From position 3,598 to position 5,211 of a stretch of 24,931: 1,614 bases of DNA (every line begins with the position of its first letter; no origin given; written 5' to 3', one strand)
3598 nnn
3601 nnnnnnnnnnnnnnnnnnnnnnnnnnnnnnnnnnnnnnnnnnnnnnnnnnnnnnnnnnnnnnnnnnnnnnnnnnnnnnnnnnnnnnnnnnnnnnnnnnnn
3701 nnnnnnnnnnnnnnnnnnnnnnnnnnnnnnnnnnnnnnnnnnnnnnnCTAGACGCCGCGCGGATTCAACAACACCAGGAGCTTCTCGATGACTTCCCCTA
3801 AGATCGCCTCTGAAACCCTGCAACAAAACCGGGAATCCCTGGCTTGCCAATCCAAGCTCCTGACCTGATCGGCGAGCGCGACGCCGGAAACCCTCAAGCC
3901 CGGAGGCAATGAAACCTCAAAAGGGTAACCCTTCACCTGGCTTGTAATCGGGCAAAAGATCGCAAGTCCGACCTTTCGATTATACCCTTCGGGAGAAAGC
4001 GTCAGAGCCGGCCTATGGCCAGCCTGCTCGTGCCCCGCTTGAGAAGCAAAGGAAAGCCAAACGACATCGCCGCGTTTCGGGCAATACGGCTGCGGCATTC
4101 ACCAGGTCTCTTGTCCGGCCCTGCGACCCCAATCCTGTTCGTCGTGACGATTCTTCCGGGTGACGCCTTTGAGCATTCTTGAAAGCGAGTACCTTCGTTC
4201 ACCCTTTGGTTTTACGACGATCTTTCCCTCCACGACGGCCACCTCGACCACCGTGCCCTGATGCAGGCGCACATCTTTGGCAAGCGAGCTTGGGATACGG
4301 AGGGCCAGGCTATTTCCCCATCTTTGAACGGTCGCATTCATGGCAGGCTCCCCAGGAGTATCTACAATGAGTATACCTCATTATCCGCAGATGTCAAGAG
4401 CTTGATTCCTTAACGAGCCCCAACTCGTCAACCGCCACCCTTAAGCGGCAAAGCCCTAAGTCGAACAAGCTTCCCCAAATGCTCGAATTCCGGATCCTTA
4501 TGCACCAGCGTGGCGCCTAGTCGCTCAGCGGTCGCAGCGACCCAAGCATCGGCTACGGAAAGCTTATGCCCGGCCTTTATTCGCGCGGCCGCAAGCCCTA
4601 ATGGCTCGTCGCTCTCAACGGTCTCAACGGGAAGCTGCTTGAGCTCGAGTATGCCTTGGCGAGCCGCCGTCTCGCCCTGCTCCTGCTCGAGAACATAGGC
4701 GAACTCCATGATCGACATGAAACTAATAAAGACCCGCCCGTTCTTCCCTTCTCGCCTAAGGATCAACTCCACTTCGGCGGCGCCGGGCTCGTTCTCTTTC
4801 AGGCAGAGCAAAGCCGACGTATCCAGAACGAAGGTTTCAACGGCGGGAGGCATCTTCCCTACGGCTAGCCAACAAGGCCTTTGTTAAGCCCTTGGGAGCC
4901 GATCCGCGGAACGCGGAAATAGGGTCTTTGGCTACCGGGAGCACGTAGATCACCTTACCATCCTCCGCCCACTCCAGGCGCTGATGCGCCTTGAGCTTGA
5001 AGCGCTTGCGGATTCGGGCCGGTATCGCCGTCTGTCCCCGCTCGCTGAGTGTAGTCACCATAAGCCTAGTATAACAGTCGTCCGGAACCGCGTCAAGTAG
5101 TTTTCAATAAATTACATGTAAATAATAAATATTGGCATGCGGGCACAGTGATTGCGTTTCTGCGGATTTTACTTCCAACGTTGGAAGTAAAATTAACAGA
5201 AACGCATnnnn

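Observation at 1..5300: AT-richer accessory segment with two toxin-antitoxin modules abutting the GC-rich core at a palindrome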

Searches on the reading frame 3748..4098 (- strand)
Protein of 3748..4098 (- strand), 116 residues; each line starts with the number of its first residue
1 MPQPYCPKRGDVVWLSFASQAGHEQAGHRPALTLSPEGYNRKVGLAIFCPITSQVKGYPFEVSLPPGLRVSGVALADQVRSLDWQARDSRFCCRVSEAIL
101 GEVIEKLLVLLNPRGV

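Call 6: search_protein_families(library=pfam, proteins=[window:3748-4098:-], max_evalue=0.01)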
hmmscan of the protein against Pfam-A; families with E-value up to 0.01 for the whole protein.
window:3748-4098:- (116 aa): 1 family
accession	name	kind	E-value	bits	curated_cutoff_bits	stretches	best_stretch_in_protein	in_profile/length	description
PF02452.23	PemK_toxin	-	1.4e-23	83.6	23.1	1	8-110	1-108/109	PemK-like, MazF-like toxin of type II toxin-antitoxin system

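Call 14: find_encoding_contigs(protein=window:3748-4098:-, flank=10000, max_places=6)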
Protein window:3748-4098:- (116 aa): no gene with exactly this product is on record in the collection.

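Call 49: search_protein_families(library=ncbifam, proteins=[window:3748-4098:-], max_evalue=0.01)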
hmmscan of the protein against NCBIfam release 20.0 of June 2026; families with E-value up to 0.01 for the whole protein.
window:3748-4098:- (116 aa): 3 families
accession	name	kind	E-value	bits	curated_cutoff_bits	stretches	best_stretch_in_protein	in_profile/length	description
NF007386.0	PRK09907.1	equivalog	6.1e-37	126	120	1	4-111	4-110/111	endoribonuclease MazF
NF007320.0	PRK09812.1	equivalog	5.6e-15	55.4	129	1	8-110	8-114/116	type II toxin-antitoxin system ChpB family toxin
NF052489.1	TAtMazFAgrob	equivalog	4e-09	36.3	150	1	6-113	5-117/118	type II toxin-antitoxin system toxin MazF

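Call 50: search_dna_similar(query=window:3748-4098:-, collection=plasmids, mode=protein, max_rows=10)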
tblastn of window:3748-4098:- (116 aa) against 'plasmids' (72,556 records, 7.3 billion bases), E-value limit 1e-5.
The search stops at 5000 records and this limit was reached: more records match than are counted here, and every count below describes the 5000 best-scoring records only.
Records with a match: at least 5000; places in all: 5105; records where one place covers at least 80% of the query: 4697.
Best place of each record, by identity: 60-80% 1; <60% 4999.
By first word of the organism name: Escherichia 2045; Klebsiella 1508; Enterococcus 353; Salmonella 241; Enterobacter 126; Shigella 108; Citrobacter 66; Listeria 62; Piscirickettsia 47; Leptospira 46; and 82 more.
By predicted mobility (MOB-suite, as given by PLSDB): conjugative 3520; mobilizable 795; non-mobilizable 685.
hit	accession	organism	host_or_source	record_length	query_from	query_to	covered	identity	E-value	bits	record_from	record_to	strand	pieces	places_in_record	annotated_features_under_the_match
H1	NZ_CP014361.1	Methylomonas sp. DH-1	cell culture,waste sludge of a brewery ...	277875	1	112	97%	58.0%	4e-37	139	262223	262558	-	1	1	mazF: endoribonuclease MazF | AbrB/MazE/SpoVT family DNA-binding domain-containing protein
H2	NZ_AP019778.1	Methylomonas koyamae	-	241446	1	112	97%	58.0%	6e-37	139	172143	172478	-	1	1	mazF: endoribonuclease MazF | AbrB/MazE/SpoVT family DNA-binding domain-containing protein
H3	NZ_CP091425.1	Methylobacter sp. YRD-M1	isolate,wetland soil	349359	1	112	97%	58.0%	1e-34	132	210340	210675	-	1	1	mazF: endoribonuclease MazF | AbrB/MazE/SpoVT family DNA-binding domain-containing protein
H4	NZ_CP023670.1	Methylomonas koyamae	-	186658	5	112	93%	59.3%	1e-36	138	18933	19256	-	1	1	mazF: endoribonuclease MazF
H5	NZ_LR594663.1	Variovorax sp. RA8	Riverbed sediment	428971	1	111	96%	56.8%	2e-28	114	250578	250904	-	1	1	mazF: endoribonuclease MazF | AbrB/MazE/SpoVT family DNA-binding domain-containing protein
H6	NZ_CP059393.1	Klebsiella africana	Pteropus poliocephalus,whole organism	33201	1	114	98%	53.5%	3e-30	119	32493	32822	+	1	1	mazF: endoribonuclease MazF | hypothetical protein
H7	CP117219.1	Klebsiella pneumoniae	Homo sapiens,isolate,urine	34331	1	114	98%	53.5%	3e-30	119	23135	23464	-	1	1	mazF: endoribonuclease MazF | hypothetical protein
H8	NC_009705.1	Yersinia pseudotuberculosis IP 31758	stool of a patient presenting with ...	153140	1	111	96%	55.0%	2e-29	117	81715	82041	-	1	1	mazF: endoribonuclease MazF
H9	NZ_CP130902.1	Yersinia pseudotuberculosis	mouse,feces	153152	1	111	96%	55.0%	2e-29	117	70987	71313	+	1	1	mazF: endoribonuclease MazF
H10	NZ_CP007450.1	Yersinia hibernica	Rattus norvegicus,feces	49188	3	111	94%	56.0%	1e-29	117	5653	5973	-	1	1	mazF: endoribonuclease MazF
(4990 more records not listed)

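Call 53: search_protein_families(library=padloc, proteins=[window:3748-4098:-], max_evalue=0.001)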
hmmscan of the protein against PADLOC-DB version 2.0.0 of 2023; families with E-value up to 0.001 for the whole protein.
window:3748-4098:- (116 aa): 0 families

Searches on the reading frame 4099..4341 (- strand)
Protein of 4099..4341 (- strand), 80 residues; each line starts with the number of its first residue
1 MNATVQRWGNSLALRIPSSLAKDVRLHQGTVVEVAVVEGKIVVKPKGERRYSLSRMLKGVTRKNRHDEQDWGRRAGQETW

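Call 6: search_protein_families(library=pfam, proteins=[window:4099-4341:-], max_evalue=0.01)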
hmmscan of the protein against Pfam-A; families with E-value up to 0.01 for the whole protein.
window:4099-4341:- (80 aa): 1 family
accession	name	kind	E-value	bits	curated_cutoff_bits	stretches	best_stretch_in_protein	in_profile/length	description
PF04014.23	MazE_antitoxin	-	3.2e-11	43.4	24.7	1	5-49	1-46/48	Antidote-toxin recognition MazE, bacterial antitoxin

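Call 49: search_protein_families(library=ncbifam, proteins=[window:4099-4341:-], max_evalue=0.01)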
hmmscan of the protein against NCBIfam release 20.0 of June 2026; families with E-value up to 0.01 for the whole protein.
window:4099-4341:- (80 aa): 4 families
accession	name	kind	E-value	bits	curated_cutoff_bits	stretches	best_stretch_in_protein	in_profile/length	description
NF007312.0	PRK09798.1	equivalog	6.4e-14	52.1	113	1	3-80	4-82/82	type II toxin-antitoxin system antitoxin MazE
NF008463.0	PRK11347.1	equivalog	1.9e-10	40.8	101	1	1-80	1-83/83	antitoxin ChpS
NF052488.1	TAtMazEAgrob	equivalog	2.6e-07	30.7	130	1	2-64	4-68/87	type II toxin-antitoxin system antitoxin MazE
TIGR01439.1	lp_hng_hel_AbrB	domain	0.0013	18.4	28.3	1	16-46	12-43/44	transcriptional regulator, AbrB family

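Call 53: search_protein_families(library=padloc, proteins=[window:4099-4341:-], max_evalue=0.001)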
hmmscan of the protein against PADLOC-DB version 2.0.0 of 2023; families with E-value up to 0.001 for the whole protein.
window:4099-4341:- (80 aa): 0 families

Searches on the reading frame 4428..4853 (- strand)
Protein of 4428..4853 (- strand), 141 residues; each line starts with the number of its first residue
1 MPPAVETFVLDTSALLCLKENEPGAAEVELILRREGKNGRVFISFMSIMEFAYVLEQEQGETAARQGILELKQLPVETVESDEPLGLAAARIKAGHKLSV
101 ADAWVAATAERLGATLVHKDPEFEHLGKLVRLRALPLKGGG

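Call 6: search_protein_families(library=pfam, proteins=[window:4428-4853:-], max_evalue=0.01)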
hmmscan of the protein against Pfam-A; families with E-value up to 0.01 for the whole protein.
window:4428-4853:- (141 aa): 1 family
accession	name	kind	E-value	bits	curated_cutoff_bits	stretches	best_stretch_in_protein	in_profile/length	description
PF01850.27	PIN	-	7.1e-21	75.5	23.6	1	9-128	2-119/120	PIN domain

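Call 49: search_protein_families(library=ncbifam, proteins=[window:4428-4853:-], max_evalue=0.01)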
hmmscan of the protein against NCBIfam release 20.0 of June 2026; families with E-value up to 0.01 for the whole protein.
window:4428-4853:- (141 aa): 1 family
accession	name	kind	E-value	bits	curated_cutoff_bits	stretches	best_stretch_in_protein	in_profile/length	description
NF047959.1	TA_toxin_VapC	equivalog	0.00015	21.9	80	1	9-131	2-124/125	type II toxin-antitoxin system VapC family toxin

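Call 51: search_dna_similar(query=window:4428-4853:-, collection=plasmids, mode=protein, max_rows=10)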
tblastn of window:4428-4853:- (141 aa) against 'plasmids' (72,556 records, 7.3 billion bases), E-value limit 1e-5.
No match.

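Call 53: search_protein_families(library=padloc, proteins=[window:4428-4853:-], max_evalue=0.001)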
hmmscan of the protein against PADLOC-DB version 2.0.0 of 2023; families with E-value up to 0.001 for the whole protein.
window:4428-4853:- (141 aa): 0 families

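Call 64: find_related_loci(query=window:4428-4850:-, collection=metagenome_contigs, flank=6000)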
Query window:4428-4850:- (140 aa) in metagenome_contigs; peptide patterns used: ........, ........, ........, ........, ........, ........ (x = any residue, [..] = any of these).
501 stretches matched a pattern; 31 encode a relative of the query (tblastn E <= 1e-3); 31 distinct loci.
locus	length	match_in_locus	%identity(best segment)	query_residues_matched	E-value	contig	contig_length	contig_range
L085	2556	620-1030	83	1-137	2e-76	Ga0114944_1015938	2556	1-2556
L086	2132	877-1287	83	1-137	3e-77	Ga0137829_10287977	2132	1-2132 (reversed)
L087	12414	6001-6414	83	2-139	4e-75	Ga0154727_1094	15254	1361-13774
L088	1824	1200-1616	82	1-139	3e-77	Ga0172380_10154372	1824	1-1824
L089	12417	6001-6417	81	1-139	3e-73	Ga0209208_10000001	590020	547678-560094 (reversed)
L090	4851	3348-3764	81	1-139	3e-73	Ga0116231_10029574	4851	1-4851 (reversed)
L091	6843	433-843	67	1-137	8e-59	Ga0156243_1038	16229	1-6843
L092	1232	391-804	67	2-139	4e-60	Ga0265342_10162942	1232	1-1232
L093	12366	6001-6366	73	2-123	1e-56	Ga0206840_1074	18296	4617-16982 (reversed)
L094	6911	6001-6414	61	1-138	5e-49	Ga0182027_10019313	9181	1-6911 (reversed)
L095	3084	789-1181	62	7-137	2e-46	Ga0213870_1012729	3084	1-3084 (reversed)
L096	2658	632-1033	54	4-137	2e-43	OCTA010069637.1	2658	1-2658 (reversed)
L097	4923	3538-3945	51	4-138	3e-36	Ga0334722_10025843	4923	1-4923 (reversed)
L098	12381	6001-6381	48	7-137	8e-32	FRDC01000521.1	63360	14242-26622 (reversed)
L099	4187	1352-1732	48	7-137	2e-31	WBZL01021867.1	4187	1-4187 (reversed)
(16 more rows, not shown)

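Call 93: search_protein_families(library=pfam, proteins=[L089:1662-2786:+, L089:4105-5565:-, L089:6752-7990:+, L089:7999-8907:+, L089:8933-9649:+, L087:2780-4012:+, L087:3966-5333:-, L087:6432-7454:-, L087:7459-8082:-, L087:8079-10598:-], max_evalue=0.00001)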
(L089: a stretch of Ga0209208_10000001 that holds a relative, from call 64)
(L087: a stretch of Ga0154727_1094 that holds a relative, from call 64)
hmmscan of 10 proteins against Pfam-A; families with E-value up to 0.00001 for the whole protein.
L089:1662-2786:+ (374 aa): 1 family
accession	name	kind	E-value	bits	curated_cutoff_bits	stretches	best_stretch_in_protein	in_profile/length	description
PF02518.31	HATPase_c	-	2.4e-22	79.9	26.4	1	249-355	2-110/111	Histidine kinase-, DNA gyrase B-, and HSP90-like ATPase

L089:4105-5565:- (486 aa): 0 families

L089:6752-7990:+ (412 aa): 8 families
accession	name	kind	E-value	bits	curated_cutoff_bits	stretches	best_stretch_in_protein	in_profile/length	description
PF13414.12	TPR_11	-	6.6e-13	48.6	26.8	1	315-354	3-42/42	TPR repeat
PF13432.12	TPR_16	-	5.9e-12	46.2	32.7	0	53-91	6-45/65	Tetratricopeptide repeat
PF13424.12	TPR_12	-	4.7e-11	43.2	30.1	1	276-337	15-76/77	Tetratricopeptide repeat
PF00515.34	TPR_1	-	1.1e-10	41.3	27.8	0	306-338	1-33/34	Tetratricopeptide repeat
PF07719.23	TPR_2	-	2.4e-09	37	27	0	306-338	1-33/34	Tetratricopeptide repeat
PF13428.12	TPR_14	-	6.7e-09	36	23.5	0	307-347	2-42/44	Tetratricopeptide repeat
PF14559.12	TPR_19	-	6.2e-07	30.1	25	0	320-372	5-57/68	Tetratricopeptide repeat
PF13431.12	TPR_17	-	4.2e-06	27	24.4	0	329-359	2-32/34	Tetratricopeptide repeat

L089:7999-8907:+ (302 aa): 0 families

L089:8933-9649:+ (238 aa): 2 families
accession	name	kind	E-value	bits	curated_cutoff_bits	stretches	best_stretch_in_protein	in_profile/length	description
PF00027.35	cNMP_binding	-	2.9e-21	75.7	27.5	1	46-131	4-88/89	Cyclic nucleotide-binding domain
PF13545.12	HTH_Crp_2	-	1.8e-11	44.3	27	1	164-233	1-70/70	Crp-like helix-turn-helix domain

L087:2780-4012:+ (410 aa): 1 family
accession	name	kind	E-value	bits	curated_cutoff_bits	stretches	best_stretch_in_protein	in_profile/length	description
PF00482.28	T2SSF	-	5.8e-70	233.5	25.2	2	73-196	1-125/125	Type II secretion system (T2SS), protein F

L087:3966-5333:- (455 aa): 3 families
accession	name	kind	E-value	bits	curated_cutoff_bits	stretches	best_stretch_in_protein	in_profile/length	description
PF08459.17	UvrC_RNaseH_dom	-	9.4e-54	182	22.3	1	275-424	1-159/159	UvrC RNAse H endonuclease domain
PF01541.30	GIY-YIG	-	1.4e-10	41.7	22.6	1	18-90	2-74/78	GIY-YIG catalytic domain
PF02151.25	UVR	-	2.4e-06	27.6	21.5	1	219-239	8-28/36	UvrB/uvrC motif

L087:6432-7454:- (340 aa): 1 family
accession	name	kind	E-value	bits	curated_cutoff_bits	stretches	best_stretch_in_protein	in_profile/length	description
PF06144.19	DNA_pol3_delta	-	6.9e-10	39.4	21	1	21-120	1-108/124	DNA polymerase III, delta subunit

L087:7459-8082:- (207 aa): 1 family
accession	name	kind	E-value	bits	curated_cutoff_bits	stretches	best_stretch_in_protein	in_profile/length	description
PF04390.17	LptE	-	1.3e-09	39.2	23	1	37-166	2-117/118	Lipopolysaccharide-assembly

L087:8079-10598:- (839 aa): 4 families
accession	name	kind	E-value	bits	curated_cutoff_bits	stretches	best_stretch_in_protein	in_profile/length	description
PF13603.12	tRNA-synt_1_2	-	2.7e-67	226.3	25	1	223-405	1-184/185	Leucyl-tRNA synthetase, editing domain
PF00133.28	tRNA-synt_1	-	1.2e-43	149.8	22.7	2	14-249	1-248/414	tRNA synthetases class I (I, L, M and V)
PF09334.17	tRNA-synt_1g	-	6e-27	94.8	20.1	1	44-187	8-147/391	tRNA synthetases class I (M)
PF08264.19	Anticodon_1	-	1.3e-19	71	25.1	1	693-800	9-143/148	Anticodon-binding domain of tRNA ligase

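Call 95: search_solved_structures(query=L087:8079-10598:-, max_evalue=1e-50)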
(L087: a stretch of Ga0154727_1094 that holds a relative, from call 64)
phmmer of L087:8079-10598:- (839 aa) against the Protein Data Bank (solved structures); distinct sequences matched with E-value up to 1e-50: 18.
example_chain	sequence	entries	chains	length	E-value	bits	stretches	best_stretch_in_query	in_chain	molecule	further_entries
1h3n_A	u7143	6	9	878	4.6e-248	828.9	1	10-839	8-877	LEUCYL-TRNA SYNTHETASE | AMINOACYL-TRNA SYNTHETASE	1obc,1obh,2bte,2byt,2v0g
2v0c_A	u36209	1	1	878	9.7e-247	824.5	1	10-839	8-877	AMINOACYL-TRNA SYNTHETASE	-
6q89_A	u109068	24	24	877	1.9e-218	730.9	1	4-838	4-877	Leucine--tRNA ligase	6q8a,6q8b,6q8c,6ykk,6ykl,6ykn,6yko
7nty_A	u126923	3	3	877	1.1e-217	728.4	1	4-838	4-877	Leucine--tRNA ligase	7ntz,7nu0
7nu1_A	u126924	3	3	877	1.7e-217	727.8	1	4-838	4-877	Leucine--tRNA ligase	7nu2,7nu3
7nua_A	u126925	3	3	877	2.6e-217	727.2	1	4-838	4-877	Leucine--tRNA ligase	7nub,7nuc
9tjv_A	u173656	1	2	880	1.2e-207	695.2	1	9-838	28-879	Leucine--tRNA ligase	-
3zgz_A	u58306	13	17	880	2.8e-207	693.9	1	9-838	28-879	LEUCINE--TRNA LIGASE | LEUCYL-TRNA SYNTHETASE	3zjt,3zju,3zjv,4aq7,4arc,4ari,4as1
9twt_A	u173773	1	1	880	1.3e-206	691.7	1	9-838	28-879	Leucine--tRNA ligase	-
9twr_A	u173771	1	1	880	1.4e-206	691.7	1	9-838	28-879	Leucine--tRNA ligase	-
5omw_A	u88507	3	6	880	1.5e-206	691.6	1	9-838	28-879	Leucine--tRNA ligase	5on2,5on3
9tws_A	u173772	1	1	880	1.8e-206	691.3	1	9-838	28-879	Leucine--tRNA ligase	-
9tjw_A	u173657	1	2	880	2e-206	691.1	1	9-838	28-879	Leucine--tRNA ligase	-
9twv_A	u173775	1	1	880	3.9e-206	690.2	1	9-838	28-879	Leucine--tRNA ligase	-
9twu_A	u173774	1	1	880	6.2e-206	689.5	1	9-838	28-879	Leucine--tRNA ligase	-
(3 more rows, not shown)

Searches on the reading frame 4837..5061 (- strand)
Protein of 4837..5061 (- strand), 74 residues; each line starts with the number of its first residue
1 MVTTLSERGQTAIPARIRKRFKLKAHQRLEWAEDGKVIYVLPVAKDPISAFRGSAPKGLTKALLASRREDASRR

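Call 6: search_protein_families(library=pfam, proteins=[window:4837-5061:-], max_evalue=0.01)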
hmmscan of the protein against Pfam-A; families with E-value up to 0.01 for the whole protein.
window:4837-5061:- (74 aa): 2 families
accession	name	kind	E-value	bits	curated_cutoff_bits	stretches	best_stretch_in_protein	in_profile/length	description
PF15937.10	PrlF_antitoxin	-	7.9e-05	23.2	32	1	3-38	2-39/99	prlF antitoxin for toxin YhaV_toxin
PF04014.23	MazE_antitoxin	-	0.00047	20.5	24.7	1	3-46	2-46/48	Antidote-toxin recognition MazE, bacterial antitoxin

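Call 49: search_protein_families(library=ncbifam, proteins=[window:4837-5061:-], max_evalue=0.01)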
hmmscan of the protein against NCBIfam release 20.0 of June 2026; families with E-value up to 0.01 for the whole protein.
window:4837-5061:- (74 aa): 3 families
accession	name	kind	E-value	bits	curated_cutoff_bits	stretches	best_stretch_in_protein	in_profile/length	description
NF007429.0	PRK09974.1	equivalog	2.4e-05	24.2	125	1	3-38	15-52/114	type II toxin-antitoxin system PrlF family antitoxin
TIGR01439.1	lp_hng_hel_AbrB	domain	2.6e-05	23.8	28.3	1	3-42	2-42/44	transcriptional regulator, AbrB family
NF040962.1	near_HgcAB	equivalog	0.0015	18.4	70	1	2-40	7-48/70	HgcAB-associated protein HgcC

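Call 53: search_protein_families(library=padloc, proteins=[window:4837-5061:-], max_evalue=0.001)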
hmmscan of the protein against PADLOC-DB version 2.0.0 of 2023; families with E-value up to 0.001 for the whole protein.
window:4837-5061:- (74 aa): 0 families
